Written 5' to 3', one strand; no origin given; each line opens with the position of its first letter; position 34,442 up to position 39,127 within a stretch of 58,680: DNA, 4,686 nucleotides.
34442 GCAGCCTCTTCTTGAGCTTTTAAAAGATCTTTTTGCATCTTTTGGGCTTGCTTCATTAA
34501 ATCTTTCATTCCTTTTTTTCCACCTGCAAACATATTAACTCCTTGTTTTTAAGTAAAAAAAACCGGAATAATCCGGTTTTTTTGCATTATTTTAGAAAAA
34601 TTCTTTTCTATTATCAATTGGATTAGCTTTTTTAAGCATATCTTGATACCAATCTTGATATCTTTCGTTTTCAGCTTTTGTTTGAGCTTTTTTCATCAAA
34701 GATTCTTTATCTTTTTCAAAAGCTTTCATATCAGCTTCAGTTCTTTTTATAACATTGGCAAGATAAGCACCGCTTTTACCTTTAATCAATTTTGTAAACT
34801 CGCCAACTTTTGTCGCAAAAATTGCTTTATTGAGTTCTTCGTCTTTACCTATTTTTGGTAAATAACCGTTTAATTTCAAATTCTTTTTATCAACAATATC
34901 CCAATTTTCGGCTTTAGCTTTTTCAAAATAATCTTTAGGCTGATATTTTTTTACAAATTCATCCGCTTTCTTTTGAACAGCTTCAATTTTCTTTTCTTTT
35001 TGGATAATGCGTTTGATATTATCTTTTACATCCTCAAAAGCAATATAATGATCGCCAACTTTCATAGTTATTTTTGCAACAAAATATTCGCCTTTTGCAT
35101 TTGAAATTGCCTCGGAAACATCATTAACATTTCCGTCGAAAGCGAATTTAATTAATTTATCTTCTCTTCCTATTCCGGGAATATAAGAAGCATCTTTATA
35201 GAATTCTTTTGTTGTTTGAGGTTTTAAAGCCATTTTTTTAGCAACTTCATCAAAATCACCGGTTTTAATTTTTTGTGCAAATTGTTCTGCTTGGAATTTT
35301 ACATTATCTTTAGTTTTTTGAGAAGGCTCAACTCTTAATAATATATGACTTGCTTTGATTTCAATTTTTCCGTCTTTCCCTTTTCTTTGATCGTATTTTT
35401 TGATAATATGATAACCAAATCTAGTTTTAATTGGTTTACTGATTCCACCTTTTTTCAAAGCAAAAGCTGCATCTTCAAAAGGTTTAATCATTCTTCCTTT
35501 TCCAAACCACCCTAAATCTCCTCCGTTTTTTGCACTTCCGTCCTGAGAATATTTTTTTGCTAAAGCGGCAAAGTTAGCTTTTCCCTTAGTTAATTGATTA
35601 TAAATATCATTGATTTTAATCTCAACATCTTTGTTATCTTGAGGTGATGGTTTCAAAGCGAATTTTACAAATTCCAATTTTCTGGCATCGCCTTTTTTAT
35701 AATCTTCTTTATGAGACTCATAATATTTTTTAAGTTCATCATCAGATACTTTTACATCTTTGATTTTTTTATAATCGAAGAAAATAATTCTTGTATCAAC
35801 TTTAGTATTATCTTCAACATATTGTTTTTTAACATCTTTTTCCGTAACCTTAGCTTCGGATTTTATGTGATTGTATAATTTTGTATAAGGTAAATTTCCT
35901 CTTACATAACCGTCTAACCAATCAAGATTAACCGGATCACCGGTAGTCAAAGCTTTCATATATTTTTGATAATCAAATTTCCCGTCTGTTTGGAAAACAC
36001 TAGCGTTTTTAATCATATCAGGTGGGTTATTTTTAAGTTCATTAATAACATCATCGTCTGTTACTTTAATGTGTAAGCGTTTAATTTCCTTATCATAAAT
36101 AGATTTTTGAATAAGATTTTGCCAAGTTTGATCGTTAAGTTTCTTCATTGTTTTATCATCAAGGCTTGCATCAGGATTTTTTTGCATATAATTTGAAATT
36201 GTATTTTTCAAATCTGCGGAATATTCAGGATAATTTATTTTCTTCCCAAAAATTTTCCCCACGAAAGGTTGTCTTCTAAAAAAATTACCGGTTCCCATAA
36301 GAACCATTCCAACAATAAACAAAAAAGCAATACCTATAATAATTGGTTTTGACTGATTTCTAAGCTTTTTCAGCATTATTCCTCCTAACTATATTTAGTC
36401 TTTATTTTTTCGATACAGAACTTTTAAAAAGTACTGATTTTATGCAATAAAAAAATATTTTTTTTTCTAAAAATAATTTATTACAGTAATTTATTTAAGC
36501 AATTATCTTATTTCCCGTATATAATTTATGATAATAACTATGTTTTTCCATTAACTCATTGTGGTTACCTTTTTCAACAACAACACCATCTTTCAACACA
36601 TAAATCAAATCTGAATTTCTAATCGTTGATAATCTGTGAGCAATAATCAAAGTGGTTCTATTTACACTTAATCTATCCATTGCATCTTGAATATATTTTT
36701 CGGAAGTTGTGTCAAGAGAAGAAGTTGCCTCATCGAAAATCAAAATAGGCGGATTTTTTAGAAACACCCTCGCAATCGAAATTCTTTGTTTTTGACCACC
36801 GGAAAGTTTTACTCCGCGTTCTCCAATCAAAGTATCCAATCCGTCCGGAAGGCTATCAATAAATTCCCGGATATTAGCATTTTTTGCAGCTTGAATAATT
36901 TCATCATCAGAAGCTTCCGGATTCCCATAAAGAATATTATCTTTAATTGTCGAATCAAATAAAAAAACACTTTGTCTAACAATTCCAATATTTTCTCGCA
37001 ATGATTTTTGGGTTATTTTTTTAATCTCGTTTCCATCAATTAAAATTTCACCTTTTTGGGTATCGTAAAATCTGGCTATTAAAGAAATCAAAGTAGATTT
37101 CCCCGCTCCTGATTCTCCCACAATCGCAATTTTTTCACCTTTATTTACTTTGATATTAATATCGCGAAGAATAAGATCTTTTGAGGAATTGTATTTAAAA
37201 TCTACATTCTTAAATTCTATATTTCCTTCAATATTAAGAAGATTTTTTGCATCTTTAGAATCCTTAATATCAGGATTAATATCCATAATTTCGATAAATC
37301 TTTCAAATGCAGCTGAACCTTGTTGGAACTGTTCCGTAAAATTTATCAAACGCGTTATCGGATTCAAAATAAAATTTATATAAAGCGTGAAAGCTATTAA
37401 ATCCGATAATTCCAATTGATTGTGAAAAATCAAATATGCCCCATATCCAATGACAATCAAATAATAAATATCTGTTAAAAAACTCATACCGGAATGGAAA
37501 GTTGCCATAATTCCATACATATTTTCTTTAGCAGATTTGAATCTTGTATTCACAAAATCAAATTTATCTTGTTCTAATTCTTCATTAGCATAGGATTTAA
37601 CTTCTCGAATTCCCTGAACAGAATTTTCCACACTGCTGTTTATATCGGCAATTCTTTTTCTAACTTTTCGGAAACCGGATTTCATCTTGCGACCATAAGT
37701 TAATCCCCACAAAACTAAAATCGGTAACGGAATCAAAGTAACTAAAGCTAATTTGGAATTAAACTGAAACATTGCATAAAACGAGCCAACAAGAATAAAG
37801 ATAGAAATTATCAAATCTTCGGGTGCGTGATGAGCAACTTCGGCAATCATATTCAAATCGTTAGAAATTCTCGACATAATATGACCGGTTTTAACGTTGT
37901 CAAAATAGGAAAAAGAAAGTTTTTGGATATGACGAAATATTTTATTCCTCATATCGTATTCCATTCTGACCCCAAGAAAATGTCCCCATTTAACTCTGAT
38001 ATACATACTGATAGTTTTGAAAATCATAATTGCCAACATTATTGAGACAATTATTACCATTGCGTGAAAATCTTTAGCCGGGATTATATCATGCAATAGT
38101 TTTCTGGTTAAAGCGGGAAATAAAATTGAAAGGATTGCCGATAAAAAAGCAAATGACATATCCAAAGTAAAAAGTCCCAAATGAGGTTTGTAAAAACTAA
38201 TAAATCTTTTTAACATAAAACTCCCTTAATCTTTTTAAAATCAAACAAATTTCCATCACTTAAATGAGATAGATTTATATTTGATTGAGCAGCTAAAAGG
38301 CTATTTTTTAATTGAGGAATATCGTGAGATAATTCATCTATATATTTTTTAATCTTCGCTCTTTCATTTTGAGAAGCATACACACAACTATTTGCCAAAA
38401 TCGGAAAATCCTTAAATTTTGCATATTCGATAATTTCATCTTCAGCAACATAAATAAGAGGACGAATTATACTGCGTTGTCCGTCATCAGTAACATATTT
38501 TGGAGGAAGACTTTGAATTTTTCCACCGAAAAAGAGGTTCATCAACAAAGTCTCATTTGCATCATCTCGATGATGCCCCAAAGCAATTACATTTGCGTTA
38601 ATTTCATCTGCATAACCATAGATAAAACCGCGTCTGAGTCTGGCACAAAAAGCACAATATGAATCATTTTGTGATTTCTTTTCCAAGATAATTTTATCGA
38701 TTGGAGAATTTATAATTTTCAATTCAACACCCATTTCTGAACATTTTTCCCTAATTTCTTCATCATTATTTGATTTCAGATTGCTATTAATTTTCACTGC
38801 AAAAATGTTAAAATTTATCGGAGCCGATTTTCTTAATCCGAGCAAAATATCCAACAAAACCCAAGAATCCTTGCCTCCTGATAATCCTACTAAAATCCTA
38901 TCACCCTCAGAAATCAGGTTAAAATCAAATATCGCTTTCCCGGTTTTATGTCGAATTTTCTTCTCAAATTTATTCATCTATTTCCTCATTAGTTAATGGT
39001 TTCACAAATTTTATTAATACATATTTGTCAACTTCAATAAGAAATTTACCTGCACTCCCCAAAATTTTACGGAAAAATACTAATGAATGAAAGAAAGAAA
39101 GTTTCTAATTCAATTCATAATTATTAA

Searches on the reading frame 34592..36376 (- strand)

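Call 41: search_protein_families(library=pfam, max_evalue=0.00001, proteins=[window:34592-36376:-])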
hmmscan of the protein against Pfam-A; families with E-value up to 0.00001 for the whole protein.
window:34592-36376:- (594 aa): 5 families
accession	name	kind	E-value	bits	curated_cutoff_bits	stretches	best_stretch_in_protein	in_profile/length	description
PF13616.12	Rotamase_3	-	2e-36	125.5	22.5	1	215-330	3-115/116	PPIC-type PPIASE domain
PF00639.27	Rotamase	-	1.7e-35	122.3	21.7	1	242-327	9-95/97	PPIC-type PPIASE domain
PF13145.12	Rotamase_2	-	5.5e-29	101.9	27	2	210-329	1-107/121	PPIC-type PPIASE domain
PF13623.11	SurA_N_2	-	9.3e-28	97.4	28.5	1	2-143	1-145/145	SurA-like N-terminal domain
PF13624.11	SurA_N_3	-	2.8e-21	76.4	27.2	1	1-144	1-139/162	SurA-like N-terminal domain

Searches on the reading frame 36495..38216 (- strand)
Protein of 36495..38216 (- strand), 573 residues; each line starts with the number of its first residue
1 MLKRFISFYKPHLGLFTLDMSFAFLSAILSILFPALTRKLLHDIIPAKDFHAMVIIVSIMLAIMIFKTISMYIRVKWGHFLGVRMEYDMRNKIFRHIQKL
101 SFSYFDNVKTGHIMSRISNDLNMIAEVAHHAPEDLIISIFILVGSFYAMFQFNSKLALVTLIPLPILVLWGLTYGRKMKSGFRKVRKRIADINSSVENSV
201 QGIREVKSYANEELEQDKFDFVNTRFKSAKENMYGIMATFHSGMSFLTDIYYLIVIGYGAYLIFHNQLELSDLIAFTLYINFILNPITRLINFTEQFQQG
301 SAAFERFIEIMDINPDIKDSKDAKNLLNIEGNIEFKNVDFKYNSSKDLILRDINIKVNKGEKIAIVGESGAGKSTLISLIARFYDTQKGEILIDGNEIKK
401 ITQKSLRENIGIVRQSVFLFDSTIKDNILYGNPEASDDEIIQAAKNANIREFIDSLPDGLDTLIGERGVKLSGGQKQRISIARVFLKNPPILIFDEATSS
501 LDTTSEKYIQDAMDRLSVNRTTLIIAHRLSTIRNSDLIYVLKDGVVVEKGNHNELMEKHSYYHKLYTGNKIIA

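Call 11: search_protein_families(library=pfam, proteins=[window:36495-38216:-])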
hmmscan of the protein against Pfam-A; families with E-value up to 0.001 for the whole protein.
window:36495-38216:- (573 aa): 4 families
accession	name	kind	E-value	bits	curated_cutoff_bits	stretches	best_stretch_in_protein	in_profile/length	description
PF00664.28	ABC_membrane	-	6.7e-55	187.1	28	1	20-286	5-273/274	ABC transporter transmembrane region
PF00005.33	ABC_tran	-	1.2e-36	126.8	25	1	350-499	1-137/137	ABC transporter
PF02463.25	SMC_N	-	3.6e-08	33.5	40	1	339-539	55-209/220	RecF/RecN/SMC N terminal domain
PF13555.12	AAA_29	-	0.00067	19.8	27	0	355-377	17-39/61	P-loop containing region of AAA domain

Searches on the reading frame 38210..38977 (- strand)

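Call 11: search_protein_families(library=pfam, proteins=[window:38210-38977:-])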
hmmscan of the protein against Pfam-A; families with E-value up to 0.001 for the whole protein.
window:38210-38977:- (255 aa): 1 family
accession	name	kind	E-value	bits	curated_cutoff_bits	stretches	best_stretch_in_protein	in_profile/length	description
PF01171.26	ATP_bind_3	-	3.3e-22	79.5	27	1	28-209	2-179/182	PP-loop family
